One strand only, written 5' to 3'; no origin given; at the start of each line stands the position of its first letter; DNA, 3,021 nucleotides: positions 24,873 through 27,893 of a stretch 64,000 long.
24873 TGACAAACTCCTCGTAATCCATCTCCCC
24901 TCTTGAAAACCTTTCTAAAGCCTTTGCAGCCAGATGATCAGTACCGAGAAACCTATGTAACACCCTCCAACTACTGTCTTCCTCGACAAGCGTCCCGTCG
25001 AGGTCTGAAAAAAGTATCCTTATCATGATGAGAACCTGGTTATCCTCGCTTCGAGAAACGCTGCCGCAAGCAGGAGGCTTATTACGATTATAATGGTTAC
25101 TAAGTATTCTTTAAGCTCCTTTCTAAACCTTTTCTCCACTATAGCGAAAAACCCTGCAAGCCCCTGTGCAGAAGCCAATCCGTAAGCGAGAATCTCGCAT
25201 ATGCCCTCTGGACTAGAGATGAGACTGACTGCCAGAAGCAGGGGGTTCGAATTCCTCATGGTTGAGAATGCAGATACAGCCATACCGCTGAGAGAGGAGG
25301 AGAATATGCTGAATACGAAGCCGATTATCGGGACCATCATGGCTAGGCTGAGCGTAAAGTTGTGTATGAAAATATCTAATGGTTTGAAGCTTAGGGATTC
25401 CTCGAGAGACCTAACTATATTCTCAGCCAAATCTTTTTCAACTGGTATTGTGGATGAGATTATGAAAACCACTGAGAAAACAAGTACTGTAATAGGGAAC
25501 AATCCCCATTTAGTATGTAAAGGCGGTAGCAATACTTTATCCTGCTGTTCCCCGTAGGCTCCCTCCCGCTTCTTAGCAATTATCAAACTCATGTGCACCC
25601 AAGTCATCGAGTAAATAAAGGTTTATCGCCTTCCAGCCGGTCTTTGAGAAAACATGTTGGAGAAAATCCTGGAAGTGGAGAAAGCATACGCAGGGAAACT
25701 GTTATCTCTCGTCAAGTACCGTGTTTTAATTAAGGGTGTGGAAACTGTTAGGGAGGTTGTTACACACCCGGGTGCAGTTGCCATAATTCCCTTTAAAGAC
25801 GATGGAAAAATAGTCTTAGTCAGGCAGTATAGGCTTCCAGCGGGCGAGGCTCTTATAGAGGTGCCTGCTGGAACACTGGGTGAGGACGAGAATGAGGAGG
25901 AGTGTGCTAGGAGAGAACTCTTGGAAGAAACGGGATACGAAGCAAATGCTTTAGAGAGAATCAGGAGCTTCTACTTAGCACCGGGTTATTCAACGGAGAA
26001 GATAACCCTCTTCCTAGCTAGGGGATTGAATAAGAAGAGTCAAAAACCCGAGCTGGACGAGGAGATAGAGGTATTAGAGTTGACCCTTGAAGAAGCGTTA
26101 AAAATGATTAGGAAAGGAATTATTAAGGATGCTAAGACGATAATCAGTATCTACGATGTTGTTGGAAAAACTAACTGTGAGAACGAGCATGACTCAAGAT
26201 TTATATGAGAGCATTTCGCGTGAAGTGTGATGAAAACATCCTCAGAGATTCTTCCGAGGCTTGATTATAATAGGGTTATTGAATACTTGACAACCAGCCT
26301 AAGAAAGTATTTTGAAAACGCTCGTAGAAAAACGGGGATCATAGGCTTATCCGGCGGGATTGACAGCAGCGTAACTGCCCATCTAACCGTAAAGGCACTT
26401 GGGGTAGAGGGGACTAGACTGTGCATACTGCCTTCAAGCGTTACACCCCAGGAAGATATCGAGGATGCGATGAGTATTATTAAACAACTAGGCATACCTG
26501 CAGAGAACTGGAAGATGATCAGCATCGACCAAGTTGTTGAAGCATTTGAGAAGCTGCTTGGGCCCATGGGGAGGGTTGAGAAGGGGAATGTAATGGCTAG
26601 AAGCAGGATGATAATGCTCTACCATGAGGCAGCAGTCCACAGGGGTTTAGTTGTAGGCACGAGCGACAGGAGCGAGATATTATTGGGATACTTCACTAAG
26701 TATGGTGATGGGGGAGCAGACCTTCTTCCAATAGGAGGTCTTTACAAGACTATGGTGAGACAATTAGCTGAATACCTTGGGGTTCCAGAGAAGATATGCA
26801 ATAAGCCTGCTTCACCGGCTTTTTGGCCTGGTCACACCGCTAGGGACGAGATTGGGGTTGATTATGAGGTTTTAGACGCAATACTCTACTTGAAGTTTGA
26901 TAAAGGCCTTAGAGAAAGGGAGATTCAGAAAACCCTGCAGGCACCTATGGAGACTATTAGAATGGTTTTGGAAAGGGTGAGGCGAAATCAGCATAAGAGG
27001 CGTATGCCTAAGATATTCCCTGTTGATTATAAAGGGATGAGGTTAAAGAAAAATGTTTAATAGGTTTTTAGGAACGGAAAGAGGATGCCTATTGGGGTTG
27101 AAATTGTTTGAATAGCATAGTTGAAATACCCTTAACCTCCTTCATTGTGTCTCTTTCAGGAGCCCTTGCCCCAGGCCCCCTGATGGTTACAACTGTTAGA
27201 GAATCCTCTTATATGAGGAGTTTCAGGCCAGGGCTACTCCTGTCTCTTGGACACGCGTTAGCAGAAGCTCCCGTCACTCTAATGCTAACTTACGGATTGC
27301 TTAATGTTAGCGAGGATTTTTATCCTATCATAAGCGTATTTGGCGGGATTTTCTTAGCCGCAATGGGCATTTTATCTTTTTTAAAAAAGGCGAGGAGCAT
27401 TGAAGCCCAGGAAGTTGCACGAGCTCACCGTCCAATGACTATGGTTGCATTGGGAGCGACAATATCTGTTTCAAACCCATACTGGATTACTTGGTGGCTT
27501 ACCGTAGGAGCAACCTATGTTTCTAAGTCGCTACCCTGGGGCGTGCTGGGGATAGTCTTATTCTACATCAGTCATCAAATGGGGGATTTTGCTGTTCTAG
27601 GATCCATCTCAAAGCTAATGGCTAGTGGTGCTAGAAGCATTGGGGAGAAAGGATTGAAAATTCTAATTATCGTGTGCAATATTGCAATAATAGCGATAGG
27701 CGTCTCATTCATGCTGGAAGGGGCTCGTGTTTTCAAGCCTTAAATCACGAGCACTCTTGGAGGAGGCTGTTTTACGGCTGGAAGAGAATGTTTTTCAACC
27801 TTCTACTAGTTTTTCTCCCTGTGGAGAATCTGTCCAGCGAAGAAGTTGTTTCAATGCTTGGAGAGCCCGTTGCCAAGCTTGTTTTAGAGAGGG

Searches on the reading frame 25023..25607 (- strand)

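Call 56: search_protein_families(library=pfam, max_evalue=0.00001, proteins=[window:25023-25607:-])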
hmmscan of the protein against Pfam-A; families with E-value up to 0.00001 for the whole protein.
window:25023-25607:- (194 aa): 1 family
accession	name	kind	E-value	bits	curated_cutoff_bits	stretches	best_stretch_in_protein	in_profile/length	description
PF01944.22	SpoIIM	-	1.8e-09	38.2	26.9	1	68-191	36-163/163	Stage II sporulation protein M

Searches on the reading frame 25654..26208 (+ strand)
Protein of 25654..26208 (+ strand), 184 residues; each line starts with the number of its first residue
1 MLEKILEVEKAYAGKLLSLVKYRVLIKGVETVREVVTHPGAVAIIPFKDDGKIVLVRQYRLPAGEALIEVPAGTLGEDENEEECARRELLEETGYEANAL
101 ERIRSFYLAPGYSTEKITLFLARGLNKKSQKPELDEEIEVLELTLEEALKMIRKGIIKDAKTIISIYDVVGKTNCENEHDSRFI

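Call 59: search_protein_families(library=pfam, max_evalue=0.00001, proteins=[window:25654-26208:+])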
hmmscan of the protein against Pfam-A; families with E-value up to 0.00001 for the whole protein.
window:25654-26208:+ (184 aa): 1 family
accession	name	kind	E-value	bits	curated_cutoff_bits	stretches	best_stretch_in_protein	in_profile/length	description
PF00293.34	NUDIX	-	7.5e-18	65.3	21.1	1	38-151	2-119/134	NUDIX domain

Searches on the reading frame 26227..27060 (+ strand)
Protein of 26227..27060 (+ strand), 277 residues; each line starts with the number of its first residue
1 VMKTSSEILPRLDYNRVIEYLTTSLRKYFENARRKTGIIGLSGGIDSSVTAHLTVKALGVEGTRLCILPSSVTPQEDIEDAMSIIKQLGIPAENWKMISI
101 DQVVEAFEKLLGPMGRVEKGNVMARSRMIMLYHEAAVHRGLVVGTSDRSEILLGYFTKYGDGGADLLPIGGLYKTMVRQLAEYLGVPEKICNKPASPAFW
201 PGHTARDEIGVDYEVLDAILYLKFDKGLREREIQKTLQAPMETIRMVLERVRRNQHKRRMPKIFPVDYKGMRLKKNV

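Call 59: search_protein_families(library=pfam, max_evalue=0.00001, proteins=[window:26227-27060:+])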
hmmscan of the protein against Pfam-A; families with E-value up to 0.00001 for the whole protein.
window:26227-27060:+ (277 aa): 2 families
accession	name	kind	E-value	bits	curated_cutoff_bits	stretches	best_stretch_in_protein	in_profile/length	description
PF02540.23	NAD_synthase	-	4.6e-71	239.2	21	1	18-261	2-242/242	NAD synthase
PF03054.22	tRNA_Me_trans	-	2.6e-07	30.9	20.6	0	38-97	4-72/202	tRNA methyl transferase HUP domain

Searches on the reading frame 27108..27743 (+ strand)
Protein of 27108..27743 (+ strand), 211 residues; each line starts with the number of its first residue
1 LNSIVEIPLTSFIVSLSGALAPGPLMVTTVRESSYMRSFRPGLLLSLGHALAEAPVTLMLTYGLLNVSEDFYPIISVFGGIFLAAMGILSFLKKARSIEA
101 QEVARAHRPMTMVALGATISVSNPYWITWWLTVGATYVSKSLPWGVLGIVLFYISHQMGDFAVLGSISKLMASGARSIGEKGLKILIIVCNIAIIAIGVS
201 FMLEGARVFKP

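Call 59: search_protein_families(library=pfam, max_evalue=0.00001, proteins=[window:27108-27743:+])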
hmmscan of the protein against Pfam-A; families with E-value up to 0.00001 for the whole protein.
window:27108-27743:+ (211 aa): 1 family
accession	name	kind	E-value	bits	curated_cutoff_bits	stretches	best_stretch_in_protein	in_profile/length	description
PF01810.24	LysE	-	3.5e-24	85.8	25.6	1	16-204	1-192/193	LysE type translocator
